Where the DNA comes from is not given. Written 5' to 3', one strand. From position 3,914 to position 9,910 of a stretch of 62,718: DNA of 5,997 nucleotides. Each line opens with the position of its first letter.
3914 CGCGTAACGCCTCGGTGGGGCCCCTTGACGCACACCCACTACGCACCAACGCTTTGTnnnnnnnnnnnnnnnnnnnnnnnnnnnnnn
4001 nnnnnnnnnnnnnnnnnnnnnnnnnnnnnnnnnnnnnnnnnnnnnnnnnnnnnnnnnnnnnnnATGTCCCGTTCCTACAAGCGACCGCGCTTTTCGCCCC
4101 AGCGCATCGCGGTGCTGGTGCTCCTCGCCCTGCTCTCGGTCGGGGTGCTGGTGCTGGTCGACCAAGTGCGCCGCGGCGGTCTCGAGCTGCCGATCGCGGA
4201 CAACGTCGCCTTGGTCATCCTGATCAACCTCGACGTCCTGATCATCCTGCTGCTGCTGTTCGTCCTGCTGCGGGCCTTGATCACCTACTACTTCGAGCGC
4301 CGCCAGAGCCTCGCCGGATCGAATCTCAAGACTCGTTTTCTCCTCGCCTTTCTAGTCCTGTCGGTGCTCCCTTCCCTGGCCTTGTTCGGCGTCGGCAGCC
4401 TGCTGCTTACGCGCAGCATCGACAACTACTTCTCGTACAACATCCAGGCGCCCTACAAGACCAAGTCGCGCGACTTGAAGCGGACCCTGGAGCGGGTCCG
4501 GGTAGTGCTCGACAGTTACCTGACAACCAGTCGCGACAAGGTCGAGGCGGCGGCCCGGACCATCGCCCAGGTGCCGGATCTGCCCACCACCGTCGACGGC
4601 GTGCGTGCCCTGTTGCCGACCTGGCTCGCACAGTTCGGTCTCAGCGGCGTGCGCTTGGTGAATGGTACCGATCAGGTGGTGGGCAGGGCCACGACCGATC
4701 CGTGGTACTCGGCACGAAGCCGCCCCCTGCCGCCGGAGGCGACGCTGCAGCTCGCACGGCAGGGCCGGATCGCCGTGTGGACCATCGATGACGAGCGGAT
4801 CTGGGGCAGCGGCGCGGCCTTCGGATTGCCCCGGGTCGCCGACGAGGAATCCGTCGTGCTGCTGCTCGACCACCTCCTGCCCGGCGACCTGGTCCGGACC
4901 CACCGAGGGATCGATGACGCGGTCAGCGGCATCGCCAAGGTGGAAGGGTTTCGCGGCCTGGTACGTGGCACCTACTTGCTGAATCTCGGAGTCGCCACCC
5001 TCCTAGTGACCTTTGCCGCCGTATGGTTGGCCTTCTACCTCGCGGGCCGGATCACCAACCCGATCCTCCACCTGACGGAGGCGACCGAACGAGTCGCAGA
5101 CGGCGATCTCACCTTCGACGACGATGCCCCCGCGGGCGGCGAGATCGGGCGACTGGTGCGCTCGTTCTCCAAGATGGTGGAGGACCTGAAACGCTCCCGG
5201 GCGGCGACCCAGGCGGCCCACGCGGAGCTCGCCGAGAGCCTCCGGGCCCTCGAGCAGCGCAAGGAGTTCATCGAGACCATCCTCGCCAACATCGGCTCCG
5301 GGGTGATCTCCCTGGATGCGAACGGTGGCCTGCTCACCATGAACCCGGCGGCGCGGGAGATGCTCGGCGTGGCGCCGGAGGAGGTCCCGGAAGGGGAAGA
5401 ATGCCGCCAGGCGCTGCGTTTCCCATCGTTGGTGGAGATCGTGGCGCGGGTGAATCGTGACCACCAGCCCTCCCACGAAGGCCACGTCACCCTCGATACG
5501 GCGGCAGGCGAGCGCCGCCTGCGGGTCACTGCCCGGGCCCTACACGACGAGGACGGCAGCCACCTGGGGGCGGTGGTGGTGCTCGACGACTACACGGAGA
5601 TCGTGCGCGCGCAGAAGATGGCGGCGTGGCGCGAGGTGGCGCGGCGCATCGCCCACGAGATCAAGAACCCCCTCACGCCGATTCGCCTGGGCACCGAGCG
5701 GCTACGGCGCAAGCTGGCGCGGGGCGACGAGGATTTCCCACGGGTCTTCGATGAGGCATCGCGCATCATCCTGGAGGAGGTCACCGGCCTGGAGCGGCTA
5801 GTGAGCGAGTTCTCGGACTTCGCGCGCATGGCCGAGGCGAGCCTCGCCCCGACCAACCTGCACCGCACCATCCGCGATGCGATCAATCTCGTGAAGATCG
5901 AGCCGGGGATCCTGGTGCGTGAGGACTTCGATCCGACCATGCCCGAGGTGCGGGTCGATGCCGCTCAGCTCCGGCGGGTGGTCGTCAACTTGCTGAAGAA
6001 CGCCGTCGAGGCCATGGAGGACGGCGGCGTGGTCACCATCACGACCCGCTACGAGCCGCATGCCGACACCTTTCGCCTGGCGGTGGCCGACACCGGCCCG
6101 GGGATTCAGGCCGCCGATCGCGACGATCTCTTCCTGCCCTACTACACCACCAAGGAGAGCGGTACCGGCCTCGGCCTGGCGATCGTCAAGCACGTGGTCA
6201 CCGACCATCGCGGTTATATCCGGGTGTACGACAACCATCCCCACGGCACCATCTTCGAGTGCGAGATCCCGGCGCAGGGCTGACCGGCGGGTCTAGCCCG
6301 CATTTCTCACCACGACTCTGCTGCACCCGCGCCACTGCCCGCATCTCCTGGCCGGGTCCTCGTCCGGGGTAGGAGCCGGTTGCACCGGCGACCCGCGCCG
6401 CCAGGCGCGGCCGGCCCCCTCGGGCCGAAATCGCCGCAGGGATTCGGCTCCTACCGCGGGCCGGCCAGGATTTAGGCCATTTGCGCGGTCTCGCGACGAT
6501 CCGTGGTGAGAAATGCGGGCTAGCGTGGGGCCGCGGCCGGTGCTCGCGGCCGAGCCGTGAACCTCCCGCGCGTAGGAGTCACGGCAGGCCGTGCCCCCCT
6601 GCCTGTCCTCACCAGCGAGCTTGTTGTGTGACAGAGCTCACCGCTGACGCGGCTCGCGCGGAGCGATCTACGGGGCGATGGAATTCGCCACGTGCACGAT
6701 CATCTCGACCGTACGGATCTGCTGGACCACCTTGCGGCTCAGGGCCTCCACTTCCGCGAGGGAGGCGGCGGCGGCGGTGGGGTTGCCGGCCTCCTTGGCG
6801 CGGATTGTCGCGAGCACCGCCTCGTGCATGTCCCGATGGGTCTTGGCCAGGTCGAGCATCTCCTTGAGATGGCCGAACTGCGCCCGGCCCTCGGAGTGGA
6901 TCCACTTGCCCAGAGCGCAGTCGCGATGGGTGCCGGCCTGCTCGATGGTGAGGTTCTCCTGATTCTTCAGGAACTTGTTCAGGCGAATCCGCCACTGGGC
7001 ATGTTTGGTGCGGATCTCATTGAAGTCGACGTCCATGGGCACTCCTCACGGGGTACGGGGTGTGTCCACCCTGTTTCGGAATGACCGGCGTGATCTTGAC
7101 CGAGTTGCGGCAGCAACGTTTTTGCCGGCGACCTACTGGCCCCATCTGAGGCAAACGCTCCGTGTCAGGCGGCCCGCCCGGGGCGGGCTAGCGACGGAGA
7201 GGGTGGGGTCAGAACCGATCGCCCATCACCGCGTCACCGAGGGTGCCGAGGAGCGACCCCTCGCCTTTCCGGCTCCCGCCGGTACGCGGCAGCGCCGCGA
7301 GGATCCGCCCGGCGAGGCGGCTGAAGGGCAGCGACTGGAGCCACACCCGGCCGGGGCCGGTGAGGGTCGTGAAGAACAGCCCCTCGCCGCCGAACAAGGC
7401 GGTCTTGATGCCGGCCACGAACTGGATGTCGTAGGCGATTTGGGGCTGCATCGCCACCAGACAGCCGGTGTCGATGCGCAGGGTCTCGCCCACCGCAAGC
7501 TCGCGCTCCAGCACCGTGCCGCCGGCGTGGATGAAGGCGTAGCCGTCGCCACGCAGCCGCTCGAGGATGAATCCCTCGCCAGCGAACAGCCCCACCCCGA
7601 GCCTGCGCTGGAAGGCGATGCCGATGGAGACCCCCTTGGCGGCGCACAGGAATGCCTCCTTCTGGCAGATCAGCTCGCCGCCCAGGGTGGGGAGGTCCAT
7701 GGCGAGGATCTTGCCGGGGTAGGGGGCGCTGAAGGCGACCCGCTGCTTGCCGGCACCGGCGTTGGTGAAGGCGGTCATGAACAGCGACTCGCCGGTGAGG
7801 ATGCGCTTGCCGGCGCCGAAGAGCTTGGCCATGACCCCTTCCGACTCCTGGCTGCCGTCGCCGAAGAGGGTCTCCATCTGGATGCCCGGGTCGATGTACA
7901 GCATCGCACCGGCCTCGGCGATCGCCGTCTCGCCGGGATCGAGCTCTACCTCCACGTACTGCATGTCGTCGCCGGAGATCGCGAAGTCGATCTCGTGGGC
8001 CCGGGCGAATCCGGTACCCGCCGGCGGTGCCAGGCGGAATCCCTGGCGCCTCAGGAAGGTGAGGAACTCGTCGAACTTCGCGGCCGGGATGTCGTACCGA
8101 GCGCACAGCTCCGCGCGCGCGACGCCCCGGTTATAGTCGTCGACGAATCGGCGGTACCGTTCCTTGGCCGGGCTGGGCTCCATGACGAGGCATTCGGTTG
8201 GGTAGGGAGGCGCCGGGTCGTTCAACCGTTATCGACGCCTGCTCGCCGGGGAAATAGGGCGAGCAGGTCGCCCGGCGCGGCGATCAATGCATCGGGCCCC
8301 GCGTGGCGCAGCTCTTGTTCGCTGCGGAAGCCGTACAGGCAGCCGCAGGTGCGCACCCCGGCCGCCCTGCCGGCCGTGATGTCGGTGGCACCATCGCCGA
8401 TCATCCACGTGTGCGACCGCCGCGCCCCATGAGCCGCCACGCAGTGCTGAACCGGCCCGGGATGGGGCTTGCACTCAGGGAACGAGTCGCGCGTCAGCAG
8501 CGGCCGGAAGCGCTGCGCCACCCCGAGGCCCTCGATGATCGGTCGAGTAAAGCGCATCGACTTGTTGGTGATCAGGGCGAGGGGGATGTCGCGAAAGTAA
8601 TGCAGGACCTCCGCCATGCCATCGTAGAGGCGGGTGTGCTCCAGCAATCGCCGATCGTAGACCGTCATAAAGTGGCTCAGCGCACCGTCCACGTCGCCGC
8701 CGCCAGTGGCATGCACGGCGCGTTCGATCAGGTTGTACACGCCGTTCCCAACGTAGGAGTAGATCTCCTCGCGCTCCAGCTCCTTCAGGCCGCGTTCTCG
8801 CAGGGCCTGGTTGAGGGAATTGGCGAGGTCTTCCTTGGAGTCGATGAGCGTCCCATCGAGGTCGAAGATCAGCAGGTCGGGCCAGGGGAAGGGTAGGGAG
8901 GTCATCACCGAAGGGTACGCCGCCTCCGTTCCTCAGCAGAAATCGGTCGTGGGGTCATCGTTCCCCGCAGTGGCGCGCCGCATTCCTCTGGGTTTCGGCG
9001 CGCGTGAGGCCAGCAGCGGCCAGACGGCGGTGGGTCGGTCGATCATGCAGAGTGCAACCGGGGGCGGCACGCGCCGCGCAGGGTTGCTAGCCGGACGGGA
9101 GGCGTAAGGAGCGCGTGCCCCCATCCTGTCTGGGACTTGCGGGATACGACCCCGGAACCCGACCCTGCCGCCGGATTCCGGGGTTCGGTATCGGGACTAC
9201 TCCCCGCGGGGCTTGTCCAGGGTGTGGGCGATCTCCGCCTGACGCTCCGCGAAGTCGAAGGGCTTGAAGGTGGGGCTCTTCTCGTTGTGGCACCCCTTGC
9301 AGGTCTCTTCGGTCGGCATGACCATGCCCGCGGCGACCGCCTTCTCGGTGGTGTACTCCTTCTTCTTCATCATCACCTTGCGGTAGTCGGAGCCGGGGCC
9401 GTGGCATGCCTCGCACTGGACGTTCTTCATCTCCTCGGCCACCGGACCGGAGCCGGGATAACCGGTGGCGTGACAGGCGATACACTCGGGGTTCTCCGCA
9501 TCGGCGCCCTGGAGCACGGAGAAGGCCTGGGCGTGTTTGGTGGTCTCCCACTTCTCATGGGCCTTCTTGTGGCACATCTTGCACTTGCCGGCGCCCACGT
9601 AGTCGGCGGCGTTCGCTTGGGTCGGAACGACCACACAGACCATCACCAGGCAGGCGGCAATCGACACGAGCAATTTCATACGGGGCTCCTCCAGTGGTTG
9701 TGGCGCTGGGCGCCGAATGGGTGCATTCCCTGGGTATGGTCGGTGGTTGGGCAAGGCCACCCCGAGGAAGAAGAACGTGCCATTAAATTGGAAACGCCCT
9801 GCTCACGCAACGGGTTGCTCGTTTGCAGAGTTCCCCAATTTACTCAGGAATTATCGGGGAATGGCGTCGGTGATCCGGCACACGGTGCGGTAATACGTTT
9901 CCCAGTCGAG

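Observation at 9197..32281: A 23-kb respiratory supercluster with 63 CXXCH motifs in seven cytochromes and four distinct quinone-coupling modules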

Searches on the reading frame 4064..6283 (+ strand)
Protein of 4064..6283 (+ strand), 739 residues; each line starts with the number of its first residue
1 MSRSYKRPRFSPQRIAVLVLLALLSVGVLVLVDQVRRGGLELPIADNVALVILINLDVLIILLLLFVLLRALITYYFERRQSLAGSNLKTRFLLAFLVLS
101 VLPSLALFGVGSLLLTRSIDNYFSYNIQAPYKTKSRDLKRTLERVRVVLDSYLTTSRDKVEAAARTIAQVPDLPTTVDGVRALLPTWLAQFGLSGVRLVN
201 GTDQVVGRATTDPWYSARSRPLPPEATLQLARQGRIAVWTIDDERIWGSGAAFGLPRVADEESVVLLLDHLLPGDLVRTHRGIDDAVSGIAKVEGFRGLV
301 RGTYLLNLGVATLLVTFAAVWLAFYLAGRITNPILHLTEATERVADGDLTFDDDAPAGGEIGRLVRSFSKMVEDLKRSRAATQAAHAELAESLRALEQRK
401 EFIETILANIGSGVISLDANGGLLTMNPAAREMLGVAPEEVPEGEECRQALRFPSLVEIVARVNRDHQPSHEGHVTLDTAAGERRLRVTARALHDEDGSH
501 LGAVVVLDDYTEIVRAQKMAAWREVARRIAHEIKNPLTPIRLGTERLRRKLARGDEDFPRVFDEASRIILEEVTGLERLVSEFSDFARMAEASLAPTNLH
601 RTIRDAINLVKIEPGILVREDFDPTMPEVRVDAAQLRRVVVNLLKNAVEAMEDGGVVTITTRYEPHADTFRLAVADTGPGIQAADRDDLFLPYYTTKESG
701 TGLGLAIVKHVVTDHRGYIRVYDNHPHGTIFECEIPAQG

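Call 12: search_protein_families(library=ncbifam, proteins=[window:4064-6283:+], max_evalue=0.00001)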
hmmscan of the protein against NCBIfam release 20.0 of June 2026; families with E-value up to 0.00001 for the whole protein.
window:4064-6283:+ (739 aa): 80 families (the best 25 are shown)
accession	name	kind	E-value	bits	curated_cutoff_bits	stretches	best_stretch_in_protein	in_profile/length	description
NF008468.0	PRK11360.1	equivalog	6.7e-69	232.8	646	1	394-737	261-608/616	two-component system sensor histidine kinase AtoS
NF047496.1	HK_LIC11548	equivalog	2.4e-67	228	750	2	511-736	349-588/589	LIC_11548 family sensor histidine kinase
NF046044.1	PnpS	equivalog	5e-43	147.6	400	1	373-736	27-390/390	two-component system histidine kinase PnpS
NF033092.0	HK_WalK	equivalog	8.8e-43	146.8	725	1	310-736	181-593/594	cell wall metabolism sensor histidine kinase WalK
NF007688.0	PRK10364.1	equivalog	1.1e-42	146.4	479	1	512-737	230-451/460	two-component system sensor histidine kinase ZraS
TIGR02966.1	phoR_proteo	equivalog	2.5e-34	118.8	334.2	1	398-735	3-333/333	phosphate regulon sensor histidine kinase PhoR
NF008293.1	PRK11073.1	equivalog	1.5e-33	116.5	240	1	400-735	6-345/349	nitrogen regulation protein NR(II)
NF045911.1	TCSHisKinNblS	equivalog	8.7e-33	113.5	1000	1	317-734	191-617/621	two-component system sensor histidine kinase NblS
NF010411.0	PRK13837.1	equivalog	2e-27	95.6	647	1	515-738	443-676/828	two-component system VirA-like sensor kinase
NF041777.1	sens_FixL_Rhizob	equivalog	1.1e-26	93.5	850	1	511-737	251-481/485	sensor protein FixL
NF052574.1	HisKinEspCMyxo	equivalog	8.1e-26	90.4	1200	1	424-737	311-637/785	serine histidine kinase EspC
NF038348.1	T2SS_HK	subfamily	1e-25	90.2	450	1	557-737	389-573/574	histidine kinase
NF007004.0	PRK09467.1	equivalog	3.3e-25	88.8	415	1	529-737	239-436/440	two-component system sensor histidine kinase EnvZ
NF012226.0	AdeS_HK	equivalog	2.2e-24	86.3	500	2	569-736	178-352/353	two-component sensor histidine kinase AdeS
NF053867.1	SprKinKinDBac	equivalog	3e-24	85.3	775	1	516-737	280-497/500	sporulation kinase KinD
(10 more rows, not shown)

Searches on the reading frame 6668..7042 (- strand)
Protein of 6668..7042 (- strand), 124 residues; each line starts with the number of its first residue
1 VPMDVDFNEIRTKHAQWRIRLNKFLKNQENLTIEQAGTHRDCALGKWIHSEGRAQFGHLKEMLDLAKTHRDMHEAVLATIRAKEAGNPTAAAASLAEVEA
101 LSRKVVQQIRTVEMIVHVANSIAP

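Call 12: search_protein_families(library=ncbifam, proteins=[window:6668-7042:-], max_evalue=0.00001)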
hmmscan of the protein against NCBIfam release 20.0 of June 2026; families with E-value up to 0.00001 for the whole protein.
window:6668-7042:- (124 aa): 1 family
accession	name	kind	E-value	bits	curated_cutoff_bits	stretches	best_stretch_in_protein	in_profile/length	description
NF007380.0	PRK09894.1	equivalog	8.1e-07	28.7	256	1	7-111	15-119/296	diguanylate cyclase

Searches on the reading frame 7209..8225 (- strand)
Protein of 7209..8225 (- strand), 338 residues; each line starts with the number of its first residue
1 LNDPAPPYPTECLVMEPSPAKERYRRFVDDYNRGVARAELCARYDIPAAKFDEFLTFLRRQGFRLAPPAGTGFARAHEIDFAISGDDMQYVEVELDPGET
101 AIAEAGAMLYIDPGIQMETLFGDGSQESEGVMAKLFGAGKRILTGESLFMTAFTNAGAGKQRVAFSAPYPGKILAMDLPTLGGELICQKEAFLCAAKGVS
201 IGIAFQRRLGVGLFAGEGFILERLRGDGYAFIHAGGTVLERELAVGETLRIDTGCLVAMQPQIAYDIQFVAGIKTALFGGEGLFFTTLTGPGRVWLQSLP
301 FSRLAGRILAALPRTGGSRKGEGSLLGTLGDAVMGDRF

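Call 12: search_protein_families(library=ncbifam, proteins=[window:7209-8225:-], max_evalue=0.00001)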
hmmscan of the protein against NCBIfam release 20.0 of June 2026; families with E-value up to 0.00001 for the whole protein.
window:7209-8225:- (338 aa): 1 family
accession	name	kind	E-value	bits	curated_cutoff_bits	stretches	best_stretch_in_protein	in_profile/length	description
TIGR00266.1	TIGR00266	hypoth_equivalog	3.3e-29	102.1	96.6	1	88-309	11-215/222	TIGR00266 family protein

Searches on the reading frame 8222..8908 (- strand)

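Call 12: search_protein_families(library=ncbifam, proteins=[window:8222-8908:-], max_evalue=0.00001)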
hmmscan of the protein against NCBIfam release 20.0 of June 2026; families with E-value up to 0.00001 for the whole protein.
window:8222-8908:- (228 aa): 27 families (the best 25 are shown)
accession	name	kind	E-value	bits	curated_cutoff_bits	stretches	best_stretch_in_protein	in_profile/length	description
NF009695.0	PRK13222.1-2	equivalog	3.8e-51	173.7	225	1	11-211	7-214/226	phosphoglycolate phosphatase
TIGR01449.2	PGP_bact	equivalog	6e-40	137.1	180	1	14-217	2-211/213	phosphoglycolate phosphatase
NF009697.0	PRK13222.1-4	equivalog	4.9e-35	120.9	327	1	13-218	10-221/232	phosphoglycolate phosphatase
NF009698.0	PRK13223.1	equivalog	1.2e-30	106.7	466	1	9-211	12-221/272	phosphoglycolate phosphatase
NF009696.0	PRK13222.1-3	equivalog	5.9e-28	98.1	359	1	13-217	6-214/223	N-acetylmuramic acid 6-phosphate phosphatase MupP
NF009804.0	PRK13288.1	equivalog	7.2e-28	97.5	218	1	13-219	6-210/215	pyrophosphatase PpaX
NF009700.0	PRK13226.1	equivalog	3.7e-27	95.5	342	1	9-214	11-219/229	phosphoglycolate phosphatase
NF009694.0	PRK13222.1-1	equivalog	4.5e-24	85.1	415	2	83-217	101-237/252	phosphoglycolate phosphatase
TIGR01454.1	AHBA_synth_RP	hypoth_equivalog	6.4e-23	81.5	246.65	1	13-219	1-203/205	AHBA synthesis associated protein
TIGR03351.1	PhnX-like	hypoth_equivalog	4.8e-14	52.9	218.9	1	11-219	2-219/220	phosphonatase-like hydrolase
TIGR02253.1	CTE7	subfamily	4.1e-13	49.6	169.75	1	14-197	6-201/221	TIGR02253 family HAD-type hydrolase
TIGR01656.1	Histidinol-ppas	subfamily_domain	7.2e-10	38.9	84.15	1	126-187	80-142/149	histidinol-phosphate phosphatase domain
TIGR02009.1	PGMB-YQAB-SF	subfamily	3.3e-09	37.2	153.35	1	13-187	4-183/186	beta-phosphoglucomutase family hydrolase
TIGR01993.1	Pyr-5-nucltdase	equivalog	6.9e-09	35.7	142.9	1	110-188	100-181/183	pyrimidine 5'-nucleotidase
NF008087.0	PRK10826.1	equivalog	1.3e-08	34.7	191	1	13-187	10-188/222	hexitol phosphatase HxpB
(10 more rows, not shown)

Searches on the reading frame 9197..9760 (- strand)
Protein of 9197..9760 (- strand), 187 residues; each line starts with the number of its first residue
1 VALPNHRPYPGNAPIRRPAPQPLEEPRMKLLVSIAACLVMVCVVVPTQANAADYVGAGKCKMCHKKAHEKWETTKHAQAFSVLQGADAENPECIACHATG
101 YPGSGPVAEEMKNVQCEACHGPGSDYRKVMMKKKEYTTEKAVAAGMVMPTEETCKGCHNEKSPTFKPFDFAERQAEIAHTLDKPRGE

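Call 5: search_protein_families(library=pfam, proteins=[window:9197-9760:-], max_evalue=0.01)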
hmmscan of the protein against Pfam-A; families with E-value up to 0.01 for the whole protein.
window:9197-9760:- (187 aa): 7 families
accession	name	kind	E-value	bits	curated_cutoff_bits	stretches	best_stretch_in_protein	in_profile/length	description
PF13435.11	Cytochrome_C554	-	2e-12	48.3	20.8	1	59-121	1-84/84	Cytochrome c554 and c-prime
PF14522.11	Cytochrome_C7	-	4e-07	30.2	24.8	2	56-120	10-66/67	Cytochrome c7 and related cytochrome c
PF22113.1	Mtrc-MtrF_II-IV_dom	-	3.7e-06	27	30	1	112-161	80-130/176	Outer membrane cytochrome MtrC/MtrF-like, domains II/IV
PF14537.11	Cytochrom_c3_2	-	6.6e-06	26.9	25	1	90-162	6-68/79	Cytochrome c3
PF03264.19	Cytochrom_NNT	-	0.00036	20.7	24.1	0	58-98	126-165/174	NapC/NirT cytochrome c family, N-terminal region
PF09699.15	Paired_CXXCH_1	-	0.0012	18.9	20.6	0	109-161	6-39/41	Doubled CXXCH motif (Paired_CXXCH_1)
PF02085.21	Cytochrom_CIII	-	0.0033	18.2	22.9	1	90-162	30-86/101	Class III cytochrome C family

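Call 7: search_protein_families(library=ncbifam, proteins=[window:9197-9760:-], max_evalue=0.001)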
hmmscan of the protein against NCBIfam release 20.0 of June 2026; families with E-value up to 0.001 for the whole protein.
window:9197-9760:- (187 aa): 4 families
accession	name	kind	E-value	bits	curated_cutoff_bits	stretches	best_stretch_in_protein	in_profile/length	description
NF041198.1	UshA_like_PCGU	equivalog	5.5e-25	87.9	275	1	49-165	400-516/519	UshA-like (seleno)protein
NF043010.1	Cyt554_Nsmonas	equivalog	2.8e-13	49.8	400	1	28-159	1-162/238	cytochrome c-550 CycA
TIGR03508.1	decahem_SO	subfamily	1.6e-06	27.8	192.2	1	109-161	30-80/258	DmsE family decaheme c-type cytochrome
NF041028.1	decahem_GSU2203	exception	2.5e-06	27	325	1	44-100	23-77/317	GSU2203 family decaheme c-type cytochrome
